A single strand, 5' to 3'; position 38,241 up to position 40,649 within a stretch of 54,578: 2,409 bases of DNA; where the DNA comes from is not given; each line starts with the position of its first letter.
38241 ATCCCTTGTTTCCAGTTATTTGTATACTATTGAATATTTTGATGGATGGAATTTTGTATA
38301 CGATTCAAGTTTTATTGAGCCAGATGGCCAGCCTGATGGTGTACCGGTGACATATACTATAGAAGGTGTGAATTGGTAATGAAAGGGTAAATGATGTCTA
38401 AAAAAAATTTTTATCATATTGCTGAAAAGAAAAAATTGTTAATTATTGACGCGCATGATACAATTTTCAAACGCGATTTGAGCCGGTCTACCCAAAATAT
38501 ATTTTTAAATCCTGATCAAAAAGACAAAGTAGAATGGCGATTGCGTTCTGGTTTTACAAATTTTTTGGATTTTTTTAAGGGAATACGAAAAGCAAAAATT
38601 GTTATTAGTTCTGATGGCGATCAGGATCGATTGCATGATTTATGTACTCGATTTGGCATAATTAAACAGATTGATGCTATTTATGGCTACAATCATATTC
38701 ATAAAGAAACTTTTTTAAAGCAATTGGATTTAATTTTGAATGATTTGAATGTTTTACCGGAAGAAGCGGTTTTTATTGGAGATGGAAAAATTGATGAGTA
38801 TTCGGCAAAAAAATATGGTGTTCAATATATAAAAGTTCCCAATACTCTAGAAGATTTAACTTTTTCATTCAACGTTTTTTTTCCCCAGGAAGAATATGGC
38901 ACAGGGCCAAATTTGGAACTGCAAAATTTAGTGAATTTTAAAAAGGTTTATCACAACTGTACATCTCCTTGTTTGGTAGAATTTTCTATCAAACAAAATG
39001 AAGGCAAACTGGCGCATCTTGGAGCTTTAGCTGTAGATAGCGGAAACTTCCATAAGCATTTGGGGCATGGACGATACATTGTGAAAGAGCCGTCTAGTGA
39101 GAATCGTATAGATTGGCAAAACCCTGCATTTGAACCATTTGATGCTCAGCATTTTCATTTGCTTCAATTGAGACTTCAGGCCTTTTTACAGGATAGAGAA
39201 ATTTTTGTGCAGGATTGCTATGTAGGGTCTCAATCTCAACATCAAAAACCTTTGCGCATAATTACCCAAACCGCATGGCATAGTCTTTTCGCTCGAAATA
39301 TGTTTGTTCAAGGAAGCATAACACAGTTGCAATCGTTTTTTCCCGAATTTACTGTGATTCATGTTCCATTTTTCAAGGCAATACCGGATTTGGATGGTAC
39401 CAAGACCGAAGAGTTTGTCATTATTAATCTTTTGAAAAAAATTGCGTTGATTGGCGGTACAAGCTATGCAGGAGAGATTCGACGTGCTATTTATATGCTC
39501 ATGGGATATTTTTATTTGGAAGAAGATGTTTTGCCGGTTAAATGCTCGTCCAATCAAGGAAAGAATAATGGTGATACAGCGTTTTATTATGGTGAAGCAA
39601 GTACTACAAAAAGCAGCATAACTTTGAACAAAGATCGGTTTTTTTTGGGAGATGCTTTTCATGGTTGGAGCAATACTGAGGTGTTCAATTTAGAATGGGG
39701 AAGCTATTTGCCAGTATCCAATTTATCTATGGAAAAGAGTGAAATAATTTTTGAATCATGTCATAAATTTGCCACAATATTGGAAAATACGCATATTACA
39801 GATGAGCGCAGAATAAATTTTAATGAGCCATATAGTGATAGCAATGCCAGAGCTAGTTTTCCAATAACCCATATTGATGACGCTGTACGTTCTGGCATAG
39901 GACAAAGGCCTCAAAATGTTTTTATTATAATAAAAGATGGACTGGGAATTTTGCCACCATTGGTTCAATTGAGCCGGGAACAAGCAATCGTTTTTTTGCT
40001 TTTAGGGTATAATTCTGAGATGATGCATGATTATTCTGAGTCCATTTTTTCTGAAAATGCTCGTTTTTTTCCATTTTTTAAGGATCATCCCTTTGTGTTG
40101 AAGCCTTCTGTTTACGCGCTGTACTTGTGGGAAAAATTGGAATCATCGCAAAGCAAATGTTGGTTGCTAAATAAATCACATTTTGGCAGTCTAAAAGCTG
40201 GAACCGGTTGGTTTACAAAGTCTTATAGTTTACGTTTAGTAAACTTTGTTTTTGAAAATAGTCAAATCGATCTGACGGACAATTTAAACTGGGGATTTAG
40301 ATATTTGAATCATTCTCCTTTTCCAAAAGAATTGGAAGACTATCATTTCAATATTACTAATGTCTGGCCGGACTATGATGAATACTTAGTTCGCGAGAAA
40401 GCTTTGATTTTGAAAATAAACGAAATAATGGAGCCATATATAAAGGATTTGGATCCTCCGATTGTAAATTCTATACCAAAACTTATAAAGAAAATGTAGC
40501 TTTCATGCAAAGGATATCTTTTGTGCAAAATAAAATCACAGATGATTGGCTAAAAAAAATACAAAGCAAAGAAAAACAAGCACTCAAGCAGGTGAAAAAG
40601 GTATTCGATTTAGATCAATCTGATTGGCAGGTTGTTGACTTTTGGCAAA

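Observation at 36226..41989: Compact three-gene operon of unknown function next to the origin: PilX-N-anchored 717-aa protein, HAD/PEPCK-like fusion, 494-aa orphan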

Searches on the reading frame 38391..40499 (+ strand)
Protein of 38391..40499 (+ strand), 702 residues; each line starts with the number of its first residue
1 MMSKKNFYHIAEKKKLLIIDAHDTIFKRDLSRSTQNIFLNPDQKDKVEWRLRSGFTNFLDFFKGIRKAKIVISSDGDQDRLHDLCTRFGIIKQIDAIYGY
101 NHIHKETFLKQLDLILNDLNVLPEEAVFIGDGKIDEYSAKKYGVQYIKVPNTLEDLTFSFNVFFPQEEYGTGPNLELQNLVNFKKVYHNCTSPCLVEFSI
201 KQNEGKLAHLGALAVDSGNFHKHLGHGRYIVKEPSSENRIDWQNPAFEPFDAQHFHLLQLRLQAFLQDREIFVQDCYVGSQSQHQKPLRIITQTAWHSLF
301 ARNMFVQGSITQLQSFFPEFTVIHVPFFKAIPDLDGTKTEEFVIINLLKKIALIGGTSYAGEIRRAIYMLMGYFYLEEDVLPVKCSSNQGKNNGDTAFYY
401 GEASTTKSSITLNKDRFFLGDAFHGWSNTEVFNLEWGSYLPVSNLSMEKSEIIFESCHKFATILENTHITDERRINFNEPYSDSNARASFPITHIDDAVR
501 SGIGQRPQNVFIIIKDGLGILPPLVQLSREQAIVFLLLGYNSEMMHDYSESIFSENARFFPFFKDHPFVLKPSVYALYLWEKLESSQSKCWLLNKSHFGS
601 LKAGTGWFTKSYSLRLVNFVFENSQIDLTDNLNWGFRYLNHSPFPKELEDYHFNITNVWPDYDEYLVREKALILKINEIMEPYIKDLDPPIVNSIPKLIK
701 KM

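Call 5: search_protein_families(library=pfam, proteins=[window:38391-40499:+], max_evalue=1)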
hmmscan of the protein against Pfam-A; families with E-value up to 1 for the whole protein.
window:38391-40499:+ (702 aa): 3 families
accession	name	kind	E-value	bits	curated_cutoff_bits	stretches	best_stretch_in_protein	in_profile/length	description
PF01293.25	PEPCK_ATP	-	3e-108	363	26.5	1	185-600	2-415/465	Phosphoenolpyruvate carboxykinase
PF13419.12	HAD_2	-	5.8e-08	33.5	23.8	1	67-149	95-178/178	Haloacid dehalogenase-like hydrolase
PF00702.32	Hydrolase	-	0.00049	21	26.4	1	46-141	92-189/191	haloacid dehalogenase-like hydrolase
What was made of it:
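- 38391..40499 (+): Gene 2, 702 aa. A HAD phosphatase domain fused to a catalytically dead ATP-type PEPCK domain. Pfam HAD_2 plus PEPCK_ATP (call 5).
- On HAD superfamily phosphatase: 33.5 bits against a cut-off of 23.8 (call 5).
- Checked: Gene 2 matches Pfam PEPCK_ATP (363 bits, aa 185-600) and HAD_2 (33.5 bits, aa 67-149) (call 5).
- The Pfam PEPCK_ATP match is strong (363 bits, call 5).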

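Call 6: search_protein_families(library=ncbifam, proteins=[window:38391-40499:+], max_evalue=1)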
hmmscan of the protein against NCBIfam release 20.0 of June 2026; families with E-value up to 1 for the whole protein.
window:38391-40499:+ (702 aa): 11 families
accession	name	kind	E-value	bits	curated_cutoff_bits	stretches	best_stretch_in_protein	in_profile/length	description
NF006820.0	PRK09344.1-2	subfamily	1.1e-113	380.7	636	1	174-697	8-527/529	phosphoenolpyruvate carboxykinase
NF006822.0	PRK09344.1-4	equivalog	1.4e-99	334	806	1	175-695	13-529/537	phosphoenolpyruvate carboxykinase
NF006823.0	PRK09344.1-5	equivalog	3.8e-89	299.6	815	1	184-680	6-497/513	phosphoenolpyruvate carboxykinase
TIGR00224.1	pckA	equivalog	4.6e-85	286.5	590.05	1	174-604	9-440/532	phosphoenolpyruvate carboxykinase (ATP)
NF006819.0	PRK09344.1-1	subfamily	3.7e-78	263.7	745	1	176-601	12-445/538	phosphoenolpyruvate carboxykinase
NF006821.0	PRK09344.1-3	subfamily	6.2e-62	209.9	369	1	177-685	12-512/525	phosphoenolpyruvate carboxykinase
NF002245.0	PRK01158.1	equivalog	0.034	13.5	198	1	60-172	108-220/233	phosphoglycolate phosphatase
TIGR02247.1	HAD-1A3-hyp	subfamily_domain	0.073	12.8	125.4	1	113-151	159-197/211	epoxide hydrolase N-terminal domain-like phosphatase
TIGR01454.1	AHBA_synth_RP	hypoth_equivalog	0.093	12.3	246.65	1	77-145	101-170/205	AHBA synthesis associated protein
TIGR01428.1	HAD_type_II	equivalog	0.11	12.5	125.4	1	55-147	93-188/197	haloacid dehalogenase type II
TIGR02252.1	DREG-2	subfamily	0.11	12.2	155.2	1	45-144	100-199/203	HAD hydrolase, REG-2-like, family IA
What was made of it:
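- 38910..40481 (+): Pseudo-PEPCK domain of gene 2 (aa 174-697). Compared with the canonical enzyme:
- The P-loop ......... reads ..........
- KK becomes RR.
- MHCSAN becomes VKCSSN.
- GDDEHGW becomes GDAFHGW.
- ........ becomes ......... NCBIfam PckA equivalog cut-offs are not reached (call 6).
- On ATP-dependent PEPCK (PckA, EC 4.1.1.49): Scores against cut-offs: TIGR00224 286.5 against 590; NF006822 334 against 806; NF006820 380.7 against 636 (call 6).
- Checked: It falls far below every NCBIfam PckA cut-off, e.g. 286.5 against 590 for TIGR00224 (call 6).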

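Call 7: find_encoding_contigs(protein=window:38391-40499:+, flank=10000, max_places=6)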
Protein window:38391-40499:+ (702 aa): no gene with exactly this product is on record in the collection.

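Call 9: find_homologous_proteins(query=window:38391-40499:+, max_evalue=0.00001)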
Query window:38391-40499:+ (702 aa): 2286 proteins with E <= 0.00001 among 8000 candidates; the best 120 are listed.
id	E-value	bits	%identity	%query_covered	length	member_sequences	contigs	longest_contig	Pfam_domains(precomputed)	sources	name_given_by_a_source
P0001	0.0e+0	1633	100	100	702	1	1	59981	PF13419.13,PF01293.26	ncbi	-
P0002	3.9e-260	883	58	97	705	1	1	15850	PF13419.13,PF01293.26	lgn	-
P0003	2.2e-234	798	52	98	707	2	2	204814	PF13419.13,PF01293.26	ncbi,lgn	-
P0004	8.6e-214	730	48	98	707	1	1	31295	PF01293.26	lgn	-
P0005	3.1e-211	722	49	98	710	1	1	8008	PF13419.13,PF01293.26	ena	-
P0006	1.3e-204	700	47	98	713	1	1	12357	PF13419.13,PF01293.26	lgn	-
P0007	5.8e-197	674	44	99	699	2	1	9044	PF13419.13,PF01293.26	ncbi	ncbi:MAG: phosphoenolpyruvate carboxykinase (ATP) [Pseudomonadota bacterium]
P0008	6.2e-196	671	49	85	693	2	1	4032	PF13419.13,PF01293.26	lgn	-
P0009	1.8e-191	656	44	98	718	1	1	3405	PF13419.13,PF01293.26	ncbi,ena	-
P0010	4.9e-187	642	43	98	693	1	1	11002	PF13419.13,PF01293.26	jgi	jgi:phosphoenolpyruvate carboxykinase (ATP)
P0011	2.0e-181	623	45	92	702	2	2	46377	PF13419.13,PF01293.26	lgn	-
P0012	1.6e-180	620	47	91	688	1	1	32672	PF13419.13,PF00702.33,PF01293.26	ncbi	-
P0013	3.4e-178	612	45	91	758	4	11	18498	PF01293.26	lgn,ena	-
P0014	1.3e-176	607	43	98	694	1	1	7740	PF13419.13,PF01293.26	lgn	-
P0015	1.6e-168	580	45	86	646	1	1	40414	PF13419.13,PF01293.26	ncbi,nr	ncbi:MAG: phosphoenolpyruvate carboxykinase (ATP) [bacterium]|nr:phosphoenolpyruvate carboxykinase (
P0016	2.6e-168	580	43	88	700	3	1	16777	PF13419.13,PF01293.26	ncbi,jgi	-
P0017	2.7e-165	570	47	84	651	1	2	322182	PF13419.13,PF01293.26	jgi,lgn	-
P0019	1.6e-160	554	48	84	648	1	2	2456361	PF13419.13,PF01293.26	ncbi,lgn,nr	ncbi:MAG: phosphoenolpyruvate carboxykinase (ATP) [Spirochaetales bacterium]|nr:phosphoenolpyruvate 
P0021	8.9e-160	551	41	89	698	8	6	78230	PF13419.13,PF01293.26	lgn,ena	-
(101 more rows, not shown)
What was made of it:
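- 38391..40499 (+): About 45 homologue clusters share the same architecture (call 9).
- Source annotations call homologues 'phosphoenolpyruvate carboxykinase (ATP)' (call 9).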

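Call 10: find_encoding_contigs(protein=P0003, flank=10000, max_places=2)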
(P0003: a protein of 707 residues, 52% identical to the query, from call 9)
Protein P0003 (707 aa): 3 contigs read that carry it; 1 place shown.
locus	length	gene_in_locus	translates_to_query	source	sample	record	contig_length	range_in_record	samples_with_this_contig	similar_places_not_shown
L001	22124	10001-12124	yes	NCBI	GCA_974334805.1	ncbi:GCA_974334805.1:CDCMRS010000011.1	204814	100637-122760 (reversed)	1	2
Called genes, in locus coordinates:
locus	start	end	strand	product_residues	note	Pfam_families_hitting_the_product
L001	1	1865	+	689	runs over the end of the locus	PF00654:Voltage_CLC, PF00571:CBS, PF02080:TrkA_C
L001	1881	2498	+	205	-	-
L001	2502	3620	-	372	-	PF02547:Queuosine_synth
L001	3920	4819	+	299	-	PF02511:Thy1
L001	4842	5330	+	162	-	PF03061:4HBT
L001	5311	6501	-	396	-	PF07143:AttH, PF17186:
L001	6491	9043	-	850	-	PF12704:MacB_PCD, PF02687:FtsX, PF12704:MacB_PCD, PF02687:FtsX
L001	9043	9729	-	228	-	PF00005:ABC_tran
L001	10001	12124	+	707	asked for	PF13419:HAD_2, PF01293:PEPCK_ATP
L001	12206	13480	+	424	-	-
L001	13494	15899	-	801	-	PF00136:DNA_pol_B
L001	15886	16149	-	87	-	PF26485:DUF8156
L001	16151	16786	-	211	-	-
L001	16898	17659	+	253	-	PF00717:Peptidase_S24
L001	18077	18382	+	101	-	PF01909:NTP_transf_2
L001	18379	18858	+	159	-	-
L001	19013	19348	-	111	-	-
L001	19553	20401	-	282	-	PF00669:Flagellin_N, PF00700:Flagellin_C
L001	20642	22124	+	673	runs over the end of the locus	PF12569:NatA_aux_su (faint), PF13429:TPR_15 (faint), PF12895:ANAPC3 (faint), PF13432:TPR_16 (faint), PF23914:TPR_CcmH_CycH (faint), PF25063:ARM_TT21_C (faint), PF00515:TPR_1 (faint), PF14559:TPR_19 (weak), +14 more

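Call 11: find_encoding_contigs(protein=P0019, flank=10000, max_places=2)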
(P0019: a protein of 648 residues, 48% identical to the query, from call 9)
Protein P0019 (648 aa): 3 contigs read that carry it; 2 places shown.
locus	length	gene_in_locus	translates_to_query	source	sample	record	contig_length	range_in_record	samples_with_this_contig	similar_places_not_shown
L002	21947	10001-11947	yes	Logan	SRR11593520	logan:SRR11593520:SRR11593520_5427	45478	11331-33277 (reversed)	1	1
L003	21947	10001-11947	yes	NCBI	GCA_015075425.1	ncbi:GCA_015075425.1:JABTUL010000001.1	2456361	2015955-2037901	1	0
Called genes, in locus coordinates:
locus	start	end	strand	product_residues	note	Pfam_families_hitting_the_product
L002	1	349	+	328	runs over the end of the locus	-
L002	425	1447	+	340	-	PF02912:Phe_tRNA-synt_N, PF01409:tRNA-synt_2d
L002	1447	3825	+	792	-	PF01588:tRNA_bind, PF03483:B3_4, PF03484:B5, PF17759:tRNA_synthFbeta, PF03147:FDX-ACB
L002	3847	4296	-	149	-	-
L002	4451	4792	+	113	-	PF01258:zf-dskA_traR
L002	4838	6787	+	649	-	PF02518:HATPase_c, PF00204:DNA_gyraseB, PF01751:Toprim, PF00986:DNA_gyraseB_C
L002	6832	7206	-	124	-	-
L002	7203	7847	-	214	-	-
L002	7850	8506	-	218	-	-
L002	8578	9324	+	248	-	PF02621:VitK2_biosynth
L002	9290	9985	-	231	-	PF28303:LIC11874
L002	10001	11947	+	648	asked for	PF13419:HAD_2 (weak), PF01293:PEPCK_ATP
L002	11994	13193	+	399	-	-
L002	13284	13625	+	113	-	PF00436:SSB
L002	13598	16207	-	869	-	PF19864:Radical_SAM_N2, PF04055:Radical_SAM, PF10105:DUF2344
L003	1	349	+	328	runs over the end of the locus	-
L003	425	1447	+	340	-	PF02912:Phe_tRNA-synt_N, PF01409:tRNA-synt_2d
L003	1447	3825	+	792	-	PF01588:tRNA_bind, PF03483:B3_4, PF03484:B5, PF17759:tRNA_synthFbeta, PF03147:FDX-ACB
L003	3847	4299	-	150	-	-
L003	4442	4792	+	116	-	PF01258:zf-dskA_traR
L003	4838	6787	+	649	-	PF02518:HATPase_c, PF00204:DNA_gyraseB, PF01751:Toprim, PF00986:DNA_gyraseB_C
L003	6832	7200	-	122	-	-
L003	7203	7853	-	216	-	-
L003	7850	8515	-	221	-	-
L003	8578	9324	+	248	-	PF02621:VitK2_biosynth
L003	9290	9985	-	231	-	PF28303:LIC11874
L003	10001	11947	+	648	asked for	PF13419:HAD_2 (weak), PF01293:PEPCK_ATP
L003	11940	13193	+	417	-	-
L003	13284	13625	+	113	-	PF00436:SSB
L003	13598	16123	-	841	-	PF19864:Radical_SAM_N2, PF04055:Radical_SAM, PF10105:DUF2344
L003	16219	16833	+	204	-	PF00440:TetR_N, PF13305:TetR_C_33 (weak)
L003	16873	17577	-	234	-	PF04298:Zn_peptidase_2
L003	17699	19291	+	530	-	PF01266:DAO, PF01494:FAD_binding_3 (faint), PF16901:DAO_C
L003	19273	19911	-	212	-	-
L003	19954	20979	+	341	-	PF01008:IF-2B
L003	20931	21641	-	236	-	PF00596:Aldolase_II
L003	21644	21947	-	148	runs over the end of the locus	PF01242:PTPS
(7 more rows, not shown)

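Call 12: find_encoding_contigs(protein=P0001, flank=10000, max_places=2)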
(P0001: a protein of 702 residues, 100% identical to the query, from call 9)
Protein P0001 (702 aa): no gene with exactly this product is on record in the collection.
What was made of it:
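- Tried and rejected: Exact look-up of the window's own proteins. find_encoding_contigs found no indexed contig for gene 2 or for P0001 (calls 7, 12).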
